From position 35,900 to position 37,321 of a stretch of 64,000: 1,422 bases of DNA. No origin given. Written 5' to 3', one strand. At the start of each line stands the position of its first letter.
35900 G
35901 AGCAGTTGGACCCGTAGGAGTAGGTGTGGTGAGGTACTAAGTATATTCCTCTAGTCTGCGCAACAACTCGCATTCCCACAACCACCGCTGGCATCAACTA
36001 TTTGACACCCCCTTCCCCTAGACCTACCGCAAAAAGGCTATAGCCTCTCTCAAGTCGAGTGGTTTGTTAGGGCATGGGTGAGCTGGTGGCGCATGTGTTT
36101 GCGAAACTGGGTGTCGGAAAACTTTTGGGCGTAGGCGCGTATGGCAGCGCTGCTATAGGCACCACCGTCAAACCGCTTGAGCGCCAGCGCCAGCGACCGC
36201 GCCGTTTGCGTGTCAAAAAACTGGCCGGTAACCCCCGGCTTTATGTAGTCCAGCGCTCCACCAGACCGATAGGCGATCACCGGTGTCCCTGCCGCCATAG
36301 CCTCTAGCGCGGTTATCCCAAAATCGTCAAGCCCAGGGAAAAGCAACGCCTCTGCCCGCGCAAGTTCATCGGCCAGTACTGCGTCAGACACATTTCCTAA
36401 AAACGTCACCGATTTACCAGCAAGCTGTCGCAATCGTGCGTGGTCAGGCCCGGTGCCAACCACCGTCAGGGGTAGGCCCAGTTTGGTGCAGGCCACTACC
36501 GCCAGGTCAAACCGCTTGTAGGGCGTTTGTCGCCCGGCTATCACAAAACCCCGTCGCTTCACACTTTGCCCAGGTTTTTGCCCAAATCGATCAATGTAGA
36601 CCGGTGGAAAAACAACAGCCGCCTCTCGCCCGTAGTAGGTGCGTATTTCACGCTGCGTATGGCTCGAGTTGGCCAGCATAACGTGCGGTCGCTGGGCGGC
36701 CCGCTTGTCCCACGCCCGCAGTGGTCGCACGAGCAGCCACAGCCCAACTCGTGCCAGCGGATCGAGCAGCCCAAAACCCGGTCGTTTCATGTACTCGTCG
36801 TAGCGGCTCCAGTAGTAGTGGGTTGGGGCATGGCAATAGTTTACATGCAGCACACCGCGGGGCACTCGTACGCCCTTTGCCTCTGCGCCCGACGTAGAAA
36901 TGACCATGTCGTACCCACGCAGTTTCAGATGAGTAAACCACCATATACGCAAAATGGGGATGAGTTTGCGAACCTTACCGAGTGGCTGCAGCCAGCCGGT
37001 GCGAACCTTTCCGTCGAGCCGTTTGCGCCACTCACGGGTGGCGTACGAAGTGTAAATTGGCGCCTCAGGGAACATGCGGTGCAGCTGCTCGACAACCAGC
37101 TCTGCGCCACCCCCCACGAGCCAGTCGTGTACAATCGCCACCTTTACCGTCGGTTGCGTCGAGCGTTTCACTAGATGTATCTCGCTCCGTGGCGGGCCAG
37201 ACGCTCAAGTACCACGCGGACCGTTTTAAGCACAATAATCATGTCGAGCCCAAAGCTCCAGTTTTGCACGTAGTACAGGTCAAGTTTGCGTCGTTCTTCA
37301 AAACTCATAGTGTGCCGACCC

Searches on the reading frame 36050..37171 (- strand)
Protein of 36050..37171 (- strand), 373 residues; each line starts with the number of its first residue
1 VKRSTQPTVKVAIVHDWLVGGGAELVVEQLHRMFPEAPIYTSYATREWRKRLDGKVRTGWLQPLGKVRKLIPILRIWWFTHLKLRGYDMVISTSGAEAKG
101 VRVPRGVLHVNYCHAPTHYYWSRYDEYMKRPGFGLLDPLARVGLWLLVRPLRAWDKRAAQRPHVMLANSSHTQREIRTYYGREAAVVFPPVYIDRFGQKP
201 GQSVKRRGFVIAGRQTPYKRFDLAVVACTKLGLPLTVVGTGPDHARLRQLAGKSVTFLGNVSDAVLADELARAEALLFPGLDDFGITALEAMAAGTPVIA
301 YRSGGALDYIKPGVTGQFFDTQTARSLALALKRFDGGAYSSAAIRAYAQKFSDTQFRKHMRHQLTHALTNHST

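Call 78: find_encoding_contigs(protein=window:36050-37171:-, flank=2500, max_places=10)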
Protein window:36050-37171:- (373 aa): 3 contigs read that carry it; 3 places shown.
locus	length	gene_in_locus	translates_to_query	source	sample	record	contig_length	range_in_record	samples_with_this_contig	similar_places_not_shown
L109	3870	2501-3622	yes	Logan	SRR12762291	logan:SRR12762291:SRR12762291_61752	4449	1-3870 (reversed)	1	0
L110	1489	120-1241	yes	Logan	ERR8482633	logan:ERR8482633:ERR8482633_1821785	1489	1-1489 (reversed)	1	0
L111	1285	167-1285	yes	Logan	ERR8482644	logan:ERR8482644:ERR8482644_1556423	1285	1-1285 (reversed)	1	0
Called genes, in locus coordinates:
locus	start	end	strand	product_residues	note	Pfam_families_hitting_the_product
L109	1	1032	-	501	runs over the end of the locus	PF04932:Wzy_C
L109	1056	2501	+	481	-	PF02397:Bac_transf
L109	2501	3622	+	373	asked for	PF13439:Glyco_transf_4 (weak), PF20706:GT4-conflict, PF00534:Glycos_transf_1, PF13692:Glyco_trans_1_4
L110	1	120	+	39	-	?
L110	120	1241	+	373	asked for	PF13439:Glyco_transf_4 (weak), PF20706:GT4-conflict, PF00534:Glycos_transf_1, PF13692:Glyco_trans_1_4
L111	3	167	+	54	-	?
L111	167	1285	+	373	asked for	PF13439:Glyco_transf_4 (weak), PF20706:GT4-conflict, PF00534:Glycos_transf_1, PF13692:Glyco_trans_1_4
